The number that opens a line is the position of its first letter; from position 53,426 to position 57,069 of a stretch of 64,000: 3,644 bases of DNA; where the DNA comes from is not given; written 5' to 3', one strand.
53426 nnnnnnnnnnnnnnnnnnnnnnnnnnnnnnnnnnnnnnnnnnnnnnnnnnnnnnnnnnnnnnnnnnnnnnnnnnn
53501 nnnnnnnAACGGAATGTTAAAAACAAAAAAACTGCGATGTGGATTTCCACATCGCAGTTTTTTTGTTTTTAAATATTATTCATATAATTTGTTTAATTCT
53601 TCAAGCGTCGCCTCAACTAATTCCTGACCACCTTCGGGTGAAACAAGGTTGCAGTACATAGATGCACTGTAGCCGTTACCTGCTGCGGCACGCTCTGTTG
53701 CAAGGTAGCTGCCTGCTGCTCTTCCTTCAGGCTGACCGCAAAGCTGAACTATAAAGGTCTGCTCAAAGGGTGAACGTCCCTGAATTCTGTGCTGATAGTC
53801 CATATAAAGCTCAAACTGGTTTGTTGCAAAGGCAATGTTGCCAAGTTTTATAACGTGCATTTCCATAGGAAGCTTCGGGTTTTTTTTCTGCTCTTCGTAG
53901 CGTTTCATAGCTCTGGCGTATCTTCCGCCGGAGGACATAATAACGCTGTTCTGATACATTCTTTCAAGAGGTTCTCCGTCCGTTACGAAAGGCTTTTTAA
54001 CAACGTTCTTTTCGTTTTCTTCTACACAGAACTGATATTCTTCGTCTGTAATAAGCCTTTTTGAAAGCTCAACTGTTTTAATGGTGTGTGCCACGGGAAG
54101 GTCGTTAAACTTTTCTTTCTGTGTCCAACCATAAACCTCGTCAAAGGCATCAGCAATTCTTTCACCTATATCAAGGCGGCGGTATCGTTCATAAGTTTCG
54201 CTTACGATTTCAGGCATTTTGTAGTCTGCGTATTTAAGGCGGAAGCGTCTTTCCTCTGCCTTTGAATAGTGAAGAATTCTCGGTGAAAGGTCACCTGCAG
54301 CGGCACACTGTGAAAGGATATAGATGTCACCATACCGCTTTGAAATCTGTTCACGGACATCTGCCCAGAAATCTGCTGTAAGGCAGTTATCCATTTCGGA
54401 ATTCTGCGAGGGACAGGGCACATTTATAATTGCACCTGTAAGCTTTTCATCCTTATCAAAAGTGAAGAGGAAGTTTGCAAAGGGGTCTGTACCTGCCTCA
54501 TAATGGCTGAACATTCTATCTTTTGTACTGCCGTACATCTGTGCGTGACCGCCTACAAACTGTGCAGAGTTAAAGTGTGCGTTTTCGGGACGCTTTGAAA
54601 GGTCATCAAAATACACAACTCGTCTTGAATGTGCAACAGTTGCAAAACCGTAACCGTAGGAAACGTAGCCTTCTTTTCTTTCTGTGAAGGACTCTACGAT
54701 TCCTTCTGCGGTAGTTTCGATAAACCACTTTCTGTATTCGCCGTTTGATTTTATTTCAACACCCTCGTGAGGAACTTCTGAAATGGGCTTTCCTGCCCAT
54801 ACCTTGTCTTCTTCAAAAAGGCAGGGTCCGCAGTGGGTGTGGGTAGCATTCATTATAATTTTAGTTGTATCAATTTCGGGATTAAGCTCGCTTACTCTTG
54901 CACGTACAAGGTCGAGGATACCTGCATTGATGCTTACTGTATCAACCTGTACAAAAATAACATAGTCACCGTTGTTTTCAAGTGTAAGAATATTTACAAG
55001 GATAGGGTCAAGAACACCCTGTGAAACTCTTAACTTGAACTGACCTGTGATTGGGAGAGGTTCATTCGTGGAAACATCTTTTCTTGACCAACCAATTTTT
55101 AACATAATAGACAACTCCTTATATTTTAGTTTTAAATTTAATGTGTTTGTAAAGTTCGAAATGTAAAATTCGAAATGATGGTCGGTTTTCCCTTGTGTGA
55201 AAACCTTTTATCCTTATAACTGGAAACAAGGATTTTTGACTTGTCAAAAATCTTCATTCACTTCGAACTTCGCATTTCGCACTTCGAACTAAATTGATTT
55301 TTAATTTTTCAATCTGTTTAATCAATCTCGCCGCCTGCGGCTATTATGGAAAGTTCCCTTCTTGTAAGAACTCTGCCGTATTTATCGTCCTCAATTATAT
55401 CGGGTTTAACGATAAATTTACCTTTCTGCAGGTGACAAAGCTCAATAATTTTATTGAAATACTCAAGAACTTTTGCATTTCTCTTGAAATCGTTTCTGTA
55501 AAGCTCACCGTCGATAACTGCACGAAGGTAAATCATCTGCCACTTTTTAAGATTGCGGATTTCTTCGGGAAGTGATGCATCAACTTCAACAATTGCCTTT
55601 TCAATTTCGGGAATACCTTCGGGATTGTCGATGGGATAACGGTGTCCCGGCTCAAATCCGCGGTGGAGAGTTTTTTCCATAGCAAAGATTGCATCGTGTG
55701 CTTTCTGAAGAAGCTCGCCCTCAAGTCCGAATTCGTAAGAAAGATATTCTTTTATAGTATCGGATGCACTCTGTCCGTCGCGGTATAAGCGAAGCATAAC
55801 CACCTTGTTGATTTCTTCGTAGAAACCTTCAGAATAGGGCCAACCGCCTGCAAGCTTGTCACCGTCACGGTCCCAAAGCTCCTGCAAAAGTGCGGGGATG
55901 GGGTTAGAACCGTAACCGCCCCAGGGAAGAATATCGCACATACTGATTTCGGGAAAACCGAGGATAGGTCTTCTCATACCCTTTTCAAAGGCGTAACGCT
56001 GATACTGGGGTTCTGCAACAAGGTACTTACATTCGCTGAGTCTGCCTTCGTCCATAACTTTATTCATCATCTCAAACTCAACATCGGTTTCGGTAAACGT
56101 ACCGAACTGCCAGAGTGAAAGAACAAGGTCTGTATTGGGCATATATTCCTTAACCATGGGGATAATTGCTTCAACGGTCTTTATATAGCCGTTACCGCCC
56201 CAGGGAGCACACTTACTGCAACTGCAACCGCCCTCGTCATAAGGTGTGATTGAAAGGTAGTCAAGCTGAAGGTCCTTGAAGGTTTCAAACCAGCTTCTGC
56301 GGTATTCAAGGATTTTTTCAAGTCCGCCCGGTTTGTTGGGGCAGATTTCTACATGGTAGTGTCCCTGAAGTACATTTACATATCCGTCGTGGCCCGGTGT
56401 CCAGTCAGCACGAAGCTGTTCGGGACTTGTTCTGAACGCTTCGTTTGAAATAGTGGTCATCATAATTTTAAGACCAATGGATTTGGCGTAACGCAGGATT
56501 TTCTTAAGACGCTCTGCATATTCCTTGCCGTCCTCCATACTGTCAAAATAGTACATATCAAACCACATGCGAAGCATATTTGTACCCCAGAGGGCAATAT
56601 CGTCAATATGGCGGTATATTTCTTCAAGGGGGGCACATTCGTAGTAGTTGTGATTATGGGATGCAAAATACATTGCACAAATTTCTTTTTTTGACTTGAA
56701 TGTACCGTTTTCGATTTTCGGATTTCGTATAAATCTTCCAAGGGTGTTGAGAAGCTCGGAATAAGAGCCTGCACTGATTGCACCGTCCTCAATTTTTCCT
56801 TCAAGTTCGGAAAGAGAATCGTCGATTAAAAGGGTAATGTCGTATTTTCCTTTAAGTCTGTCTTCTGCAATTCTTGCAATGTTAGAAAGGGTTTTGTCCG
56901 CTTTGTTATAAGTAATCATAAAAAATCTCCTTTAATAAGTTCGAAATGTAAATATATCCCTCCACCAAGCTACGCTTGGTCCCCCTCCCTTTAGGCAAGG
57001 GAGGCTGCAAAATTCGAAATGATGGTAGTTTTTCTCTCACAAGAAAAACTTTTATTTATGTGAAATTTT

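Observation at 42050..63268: Second locus: cytoplasmic enzyme set with three ceramidase-like paralogs, a FucI-like isomerase, NagA/NagB-like enzymes and unassigned glycosidase-like proteins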

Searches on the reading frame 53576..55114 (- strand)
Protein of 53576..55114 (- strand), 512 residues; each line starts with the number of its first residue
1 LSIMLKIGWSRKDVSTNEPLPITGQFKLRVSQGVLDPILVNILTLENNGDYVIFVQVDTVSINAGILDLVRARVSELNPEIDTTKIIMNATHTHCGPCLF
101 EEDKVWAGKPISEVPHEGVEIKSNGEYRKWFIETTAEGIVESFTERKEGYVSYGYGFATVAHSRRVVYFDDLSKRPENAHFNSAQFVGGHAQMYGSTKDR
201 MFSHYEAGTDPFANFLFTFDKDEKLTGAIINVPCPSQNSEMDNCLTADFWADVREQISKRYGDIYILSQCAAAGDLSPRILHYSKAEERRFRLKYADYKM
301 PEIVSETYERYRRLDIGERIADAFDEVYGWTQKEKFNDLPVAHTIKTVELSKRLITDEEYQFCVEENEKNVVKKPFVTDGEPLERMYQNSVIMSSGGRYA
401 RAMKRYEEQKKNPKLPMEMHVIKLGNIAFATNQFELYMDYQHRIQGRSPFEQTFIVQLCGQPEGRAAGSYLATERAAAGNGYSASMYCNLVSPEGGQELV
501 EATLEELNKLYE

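Call 5: search_protein_families(library=pfam, proteins=[window:53576-55114:-], max_evalue=0.01)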
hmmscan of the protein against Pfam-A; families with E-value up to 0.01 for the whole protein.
window:53576-55114:- (512 aa): 1 family
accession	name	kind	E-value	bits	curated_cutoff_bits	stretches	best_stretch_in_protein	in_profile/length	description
PF04734.18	Ceramidase_alk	-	0.0037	16.4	32.1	1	47-102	47-103/509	Neutral/alkaline non-lysosomal ceramidase, N-terminal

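Call 6: search_protein_families(library=ncbifam, proteins=[window:53576-55114:-], max_evalue=0.01)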
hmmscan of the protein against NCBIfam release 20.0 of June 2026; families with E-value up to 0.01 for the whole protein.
window:53576-55114:- (512 aa): 0 families

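Call 10: search_solved_structures(query=window:53576-55114:-, max_evalue=1)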
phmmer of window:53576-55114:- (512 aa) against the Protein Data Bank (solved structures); distinct sequences matched with E-value up to 1: 4.
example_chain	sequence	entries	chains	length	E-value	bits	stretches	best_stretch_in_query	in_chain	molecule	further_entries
4cja_A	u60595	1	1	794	0.014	17.1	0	422-506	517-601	BURRH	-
4cj9_A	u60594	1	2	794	0.029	16.1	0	422-506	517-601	BURRH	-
7luv_D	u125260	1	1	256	0.22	13.2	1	202-375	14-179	THO complex subunit MFT1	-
2zws_A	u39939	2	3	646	0.49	12.1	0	48-101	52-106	Neutral ceramidase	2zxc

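Call 48: find_homologous_proteins(query=window:53576-55114:-, max_evalue=0.001)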
Query window:53576-55114:- (512 aa): 1749 proteins with E <= 0.001 among 8000 candidates; the best 120 are listed.
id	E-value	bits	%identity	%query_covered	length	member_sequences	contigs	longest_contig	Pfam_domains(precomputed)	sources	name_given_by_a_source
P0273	0.0e+0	1177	100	99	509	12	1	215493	-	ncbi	-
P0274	0.0e+0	1087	91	99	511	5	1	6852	-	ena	-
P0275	0.0e+0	1060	89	99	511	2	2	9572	-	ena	-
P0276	5.6e-290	980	82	99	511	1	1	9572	-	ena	-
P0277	1.2e-289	979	82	99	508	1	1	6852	-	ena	-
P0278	5.5e-252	855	71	99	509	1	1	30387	-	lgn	-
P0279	4.7e-216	736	63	99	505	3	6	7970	-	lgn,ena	-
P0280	1.4e-208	712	61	99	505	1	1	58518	-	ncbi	-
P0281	2.3e-208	711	62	99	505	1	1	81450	-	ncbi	-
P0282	7.9e-205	699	60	99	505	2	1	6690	-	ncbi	-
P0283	4.4e-202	690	60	99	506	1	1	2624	-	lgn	-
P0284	1.1e-201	689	60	99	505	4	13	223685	-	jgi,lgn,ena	-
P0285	2.3e-200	684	59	99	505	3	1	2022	PF04734.19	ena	-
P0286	4.3e-199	680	58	99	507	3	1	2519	-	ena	-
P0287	1.0e-197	676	58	99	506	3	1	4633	-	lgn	-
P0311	2.4e-183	628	57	99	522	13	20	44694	-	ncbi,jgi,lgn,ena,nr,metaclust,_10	ncbi:MAG: hypothetical protein GX174_13415 [Lentisphaerae bacterium]|jgi:hypothetical protein|nr:hyp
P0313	8.9e-183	626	56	99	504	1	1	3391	PF04734.19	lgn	-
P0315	1.7e-182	626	55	99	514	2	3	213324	-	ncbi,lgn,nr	ncbi:MAG: hypothetical protein VB111_06955 [Clostridiaceae bacterium]|nr:hypothetical protein [Clost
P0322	4.8e-181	621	54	99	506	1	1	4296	PF04734.19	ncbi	-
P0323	5.5e-181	621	56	99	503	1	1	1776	PF04734.19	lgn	-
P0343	5.2e-179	614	55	99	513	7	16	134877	-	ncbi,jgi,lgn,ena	ncbi:MAG: hypothetical protein ACOXZM_10380 [Eubacteriales bacterium]|jgi:hypothetical protein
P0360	1.5e-177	609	53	99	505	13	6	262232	-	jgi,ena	-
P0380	3.0e-176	605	54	99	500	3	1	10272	PF04734.19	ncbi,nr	ncbi:MAG: hypothetical protein GX767_06385 [Firmicutes bacterium]|nr:hypothetical protein [Bacillota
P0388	9.8e-176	603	54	99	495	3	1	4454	PF04734.19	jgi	jgi:hypothetical protein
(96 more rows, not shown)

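Call 50: find_encoding_contigs(protein=P0315, flank=10000, max_places=1)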
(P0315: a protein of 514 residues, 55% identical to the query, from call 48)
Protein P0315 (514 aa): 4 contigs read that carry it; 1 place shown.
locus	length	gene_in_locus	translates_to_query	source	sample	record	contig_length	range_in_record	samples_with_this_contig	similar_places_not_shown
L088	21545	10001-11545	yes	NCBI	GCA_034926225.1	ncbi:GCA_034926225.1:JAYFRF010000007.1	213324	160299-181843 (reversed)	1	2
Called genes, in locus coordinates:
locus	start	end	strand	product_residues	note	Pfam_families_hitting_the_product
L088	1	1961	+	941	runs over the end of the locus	PF00005:ABC_tran (faint), PF02463:SMC_N (faint), PF03193:RsgA_GTPase (faint), PF13304:AAA_21 (faint), PF13555:AAA_29 (faint), PF20703:nSTAND1 (faint), PF17760:UvrA_inter, PF17755:UvrA_DNA-bind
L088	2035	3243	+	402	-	PF01594:AI-2E_transport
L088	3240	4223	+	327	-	PF00356:LacI, PF00532:Peripla_BP_1, PF13377:Peripla_BP_3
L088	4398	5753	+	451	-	-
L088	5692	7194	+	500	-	PF00370:FGGY_N, PF02782:FGGY_C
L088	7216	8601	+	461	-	-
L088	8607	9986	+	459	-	-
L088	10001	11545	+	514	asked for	-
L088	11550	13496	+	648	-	-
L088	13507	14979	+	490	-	PF00295:Glyco_hydro_28 (weak)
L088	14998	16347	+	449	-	PF00202:Aminotran_3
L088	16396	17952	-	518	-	PF13320:GH123_cat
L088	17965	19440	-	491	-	PF02952:Fucose_iso_C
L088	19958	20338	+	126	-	-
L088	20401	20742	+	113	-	PF01909:NTP_transf_2, PF18765:Polbeta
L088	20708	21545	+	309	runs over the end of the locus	PF07883:Cupin_2 (weak), PF01966:HD, PF13487:HD_5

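Call 51: find_encoding_contigs(protein=P0284, flank=10000, max_places=1)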
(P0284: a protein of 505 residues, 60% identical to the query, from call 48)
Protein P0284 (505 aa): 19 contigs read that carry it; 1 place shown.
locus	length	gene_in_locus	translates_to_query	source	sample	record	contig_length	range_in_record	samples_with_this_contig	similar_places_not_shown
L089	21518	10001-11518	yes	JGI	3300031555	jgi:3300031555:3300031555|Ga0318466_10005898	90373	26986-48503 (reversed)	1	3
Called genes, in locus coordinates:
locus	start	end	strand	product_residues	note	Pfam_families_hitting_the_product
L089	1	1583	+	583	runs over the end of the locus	PF05496:RuvB_N (faint), PF13177:DNA_pol3_delta2, PF00004:AAA, PF07728:AAA_5 (faint), PF22608:DNAX_ATPase_lid, PF12169:DNA_pol3_gamma3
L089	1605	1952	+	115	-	PF02575:YbaB_DNA_bd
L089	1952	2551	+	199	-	PF21176:RecR_HhH, PF13662:Toprim_4, PF01751:Toprim, PF21175:RecR_C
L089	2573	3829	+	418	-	PF13167:GTP-bdg_N, PF16360:GTP-bdg_M, PF00350:Dynamin_N (faint), PF01926:MMR_HSR1, PF02421:FeoB_N (weak)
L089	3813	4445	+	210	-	PF01205:Impact_N, PF09186:DUF1949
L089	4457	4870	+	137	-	PF02367:TsaE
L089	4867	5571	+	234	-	PF00814:TsaD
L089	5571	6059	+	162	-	PF00383:dCMP_cyt_deam_1, PF14437:MafB19-deam (weak)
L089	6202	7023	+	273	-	PF02195:ParB_N, PF17762:HTH_ParB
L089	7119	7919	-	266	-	PF02311:AraC_binding, PF07883:Cupin_2 (weak), PF12833:HTH_18, PF00165:HTH_AraC (weak)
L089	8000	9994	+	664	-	-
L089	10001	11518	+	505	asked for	-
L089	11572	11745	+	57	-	PF16277:DUF4926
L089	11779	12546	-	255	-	PF00072:Response_reg, PF08769:Spo0A_C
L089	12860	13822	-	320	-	PF01497:Peripla_BP_2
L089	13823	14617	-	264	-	PF02463:SMC_N, PF00005:ABC_tran, PF13304:AAA_21 (faint)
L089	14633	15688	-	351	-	PF01032:FecCD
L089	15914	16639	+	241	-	PF16227:DUF4886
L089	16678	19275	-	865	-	PF00690:Cation_ATPase_N, PF00122:E1-E2_ATPase, PF00702:Hydrolase, PF13246:Cation_ATPase, PF00689:Cation_ATPase_C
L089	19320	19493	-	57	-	-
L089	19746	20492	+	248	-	PF12844:HTH_19, PF13443:HTH_26 (weak), PF13560:HTH_31, PF01381:HTH_3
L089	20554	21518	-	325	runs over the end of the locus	PF13180:PDZ_2 (weak), PF17820:PDZ_6, PF05580:Peptidase_S55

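Call 78: search_protein_families(library=pfam, proteins=[L088:7216-8601:+, L088:8607-9986:+, L088:4398-5753:+, L088:13507-14979:+, L089:8000-9994:+], max_evalue=0.01)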
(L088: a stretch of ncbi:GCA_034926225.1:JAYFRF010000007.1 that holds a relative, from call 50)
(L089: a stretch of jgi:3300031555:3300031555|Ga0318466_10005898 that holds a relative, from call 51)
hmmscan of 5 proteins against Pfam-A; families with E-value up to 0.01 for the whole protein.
L088:7216-8601:+ (461 aa): 1 family
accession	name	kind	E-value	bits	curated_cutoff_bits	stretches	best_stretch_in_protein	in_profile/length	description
PF04734.18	Ceramidase_alk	-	0.0016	17.6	32.1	1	3-160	1-156/509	Neutral/alkaline non-lysosomal ceramidase, N-terminal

L088:8607-9986:+ (459 aa): 1 family
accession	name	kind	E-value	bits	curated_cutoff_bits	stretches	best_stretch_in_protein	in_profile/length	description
PF04734.18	Ceramidase_alk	-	0.00037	19.7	32.1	0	47-96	50-103/509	Neutral/alkaline non-lysosomal ceramidase, N-terminal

L088:4398-5753:+ (451 aa): 1 family
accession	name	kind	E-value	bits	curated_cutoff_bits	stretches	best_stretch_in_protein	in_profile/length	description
PF02952.23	Fucose_iso_C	-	0.00021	21.4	29.3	1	360-450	46-139/143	L-fucose isomerase, C-terminal domain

L088:13507-14979:+ (490 aa): 1 family
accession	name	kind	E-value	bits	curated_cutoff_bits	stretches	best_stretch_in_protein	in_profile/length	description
PF00295.23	Glyco_hydro_28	-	9.4e-08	31.9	22.9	1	115-212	70-169/324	Glycosyl hydrolases family 28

L089:8000-9994:+ (664 aa): 0 families

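Call 90: find_encoding_contigs(protein=P0311, flank=7000, max_places=1)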
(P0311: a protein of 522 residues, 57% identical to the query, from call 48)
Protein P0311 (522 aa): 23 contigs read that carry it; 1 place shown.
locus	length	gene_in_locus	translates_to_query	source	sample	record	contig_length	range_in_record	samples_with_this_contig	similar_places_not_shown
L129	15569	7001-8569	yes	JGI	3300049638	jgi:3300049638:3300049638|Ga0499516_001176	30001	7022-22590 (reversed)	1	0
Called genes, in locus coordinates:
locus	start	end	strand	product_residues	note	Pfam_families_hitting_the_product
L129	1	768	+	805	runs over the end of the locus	-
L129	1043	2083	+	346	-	PF02661:Fic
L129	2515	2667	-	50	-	-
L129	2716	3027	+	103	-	-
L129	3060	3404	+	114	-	-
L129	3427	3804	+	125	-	-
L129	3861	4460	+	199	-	-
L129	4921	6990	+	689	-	-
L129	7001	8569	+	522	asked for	-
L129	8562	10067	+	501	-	-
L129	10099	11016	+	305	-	-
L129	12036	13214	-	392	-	PF00817:IMS, PF11798:IMS_HHH (weak), PF21999:IMS_HHH_1 (faint), PF11799:IMS_C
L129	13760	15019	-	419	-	PF06134:RhaA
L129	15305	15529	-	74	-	-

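Call 91: find_encoding_contigs(protein=P0343, flank=7000, max_places=1)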
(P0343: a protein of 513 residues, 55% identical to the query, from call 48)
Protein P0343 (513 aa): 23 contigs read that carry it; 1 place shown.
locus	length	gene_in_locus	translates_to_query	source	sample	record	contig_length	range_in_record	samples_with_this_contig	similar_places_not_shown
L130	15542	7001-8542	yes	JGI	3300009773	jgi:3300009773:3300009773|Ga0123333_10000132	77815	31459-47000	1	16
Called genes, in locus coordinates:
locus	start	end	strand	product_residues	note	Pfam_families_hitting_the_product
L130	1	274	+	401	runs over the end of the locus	PF01594:AI-2E_transport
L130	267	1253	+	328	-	PF00356:LacI, PF00532:Peripla_BP_1, PF13377:Peripla_BP_3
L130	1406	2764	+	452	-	PF02952:Fucose_iso_C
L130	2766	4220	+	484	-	PF00370:FGGY_N, PF02782:FGGY_C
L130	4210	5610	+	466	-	PF04734:Ceramidase_alk (weak)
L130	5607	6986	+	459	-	-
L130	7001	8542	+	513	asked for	-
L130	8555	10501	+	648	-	-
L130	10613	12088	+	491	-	PF00295:Glyco_hydro_28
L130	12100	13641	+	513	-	-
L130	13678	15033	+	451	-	PF00202:Aminotran_3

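Call 92: find_encoding_contigs(protein=P0360, flank=7000, max_places=1)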
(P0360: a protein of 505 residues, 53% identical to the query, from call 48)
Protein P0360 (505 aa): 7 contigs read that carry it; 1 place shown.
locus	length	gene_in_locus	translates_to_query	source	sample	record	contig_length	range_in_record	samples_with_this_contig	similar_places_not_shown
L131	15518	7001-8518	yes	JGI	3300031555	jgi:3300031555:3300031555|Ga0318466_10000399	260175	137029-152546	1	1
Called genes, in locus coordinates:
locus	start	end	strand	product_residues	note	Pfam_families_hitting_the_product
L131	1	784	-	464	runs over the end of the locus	PF02449:Glyco_hydro_42 (weak), PF01229:Glyco_hydro_39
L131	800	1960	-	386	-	PF02746:MR_MLE_N, PF13378:MR_MLE_C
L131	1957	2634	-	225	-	PF00753:Lactamase_B (faint), PF13483:Lactamase_B_3, PF12706:Lactamase_B_2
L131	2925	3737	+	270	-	PF12833:HTH_18, PF00165:HTH_AraC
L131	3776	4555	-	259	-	PF02311:AraC_binding, PF07883:Cupin_2 (weak), PF12833:HTH_18, PF00165:HTH_AraC (weak)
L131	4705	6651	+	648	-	-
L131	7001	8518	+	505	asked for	-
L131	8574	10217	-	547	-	PF07969:Amidohydro_3, PF01979:Amidohydro_1, PF07969:Amidohydro_3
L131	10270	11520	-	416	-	PF07470:Glyco_hydro_88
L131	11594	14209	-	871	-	-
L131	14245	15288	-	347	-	PF14607:GxDLY, PF14606:Lipase_GDSL_3, PF13472:Lipase_GDSL_2 (faint)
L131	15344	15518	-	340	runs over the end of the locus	PF01263:Aldose_epim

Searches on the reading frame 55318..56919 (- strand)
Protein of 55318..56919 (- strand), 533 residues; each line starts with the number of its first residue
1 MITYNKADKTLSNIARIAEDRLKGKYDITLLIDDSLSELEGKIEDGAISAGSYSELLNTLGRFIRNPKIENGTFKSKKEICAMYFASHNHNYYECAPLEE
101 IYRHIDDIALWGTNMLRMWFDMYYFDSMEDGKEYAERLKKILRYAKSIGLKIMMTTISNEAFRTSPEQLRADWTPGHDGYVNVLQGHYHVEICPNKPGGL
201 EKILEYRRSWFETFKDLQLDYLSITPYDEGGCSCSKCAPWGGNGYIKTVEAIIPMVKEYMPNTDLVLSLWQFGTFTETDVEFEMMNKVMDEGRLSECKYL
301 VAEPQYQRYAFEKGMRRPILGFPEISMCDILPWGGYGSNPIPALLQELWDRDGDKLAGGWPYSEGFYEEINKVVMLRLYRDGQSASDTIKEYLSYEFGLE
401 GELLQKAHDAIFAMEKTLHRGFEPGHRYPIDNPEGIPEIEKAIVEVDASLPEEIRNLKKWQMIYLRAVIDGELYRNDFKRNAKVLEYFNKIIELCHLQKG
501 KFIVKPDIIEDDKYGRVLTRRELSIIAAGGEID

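Call 5: search_protein_families(library=pfam, proteins=[window:55318-56919:-], max_evalue=0.01)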
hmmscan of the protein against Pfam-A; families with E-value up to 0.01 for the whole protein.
window:55318-56919:- (533 aa): 1 family
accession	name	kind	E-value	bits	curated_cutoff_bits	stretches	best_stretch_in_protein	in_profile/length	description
PF00150.24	Cellulase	-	0.0012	18.9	23.5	0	104-154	26-80/272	Cellulase (glycosyl hydrolase family 5)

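Call 6: search_protein_families(library=ncbifam, proteins=[window:55318-56919:-], max_evalue=0.01)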
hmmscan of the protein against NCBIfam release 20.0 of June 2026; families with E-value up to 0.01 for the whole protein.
window:55318-56919:- (533 aa): 0 families

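Call 89: search_protein_families(library=pfam, proteins=[window:55318-56919:-], max_evalue=5)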
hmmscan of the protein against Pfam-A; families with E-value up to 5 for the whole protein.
window:55318-56919:- (533 aa): 1 family
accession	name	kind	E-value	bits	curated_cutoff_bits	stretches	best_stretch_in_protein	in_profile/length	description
PF00150.24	Cellulase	-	0.0012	18.9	23.5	1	104-154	26-80/272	Cellulase (glycosyl hydrolase family 5)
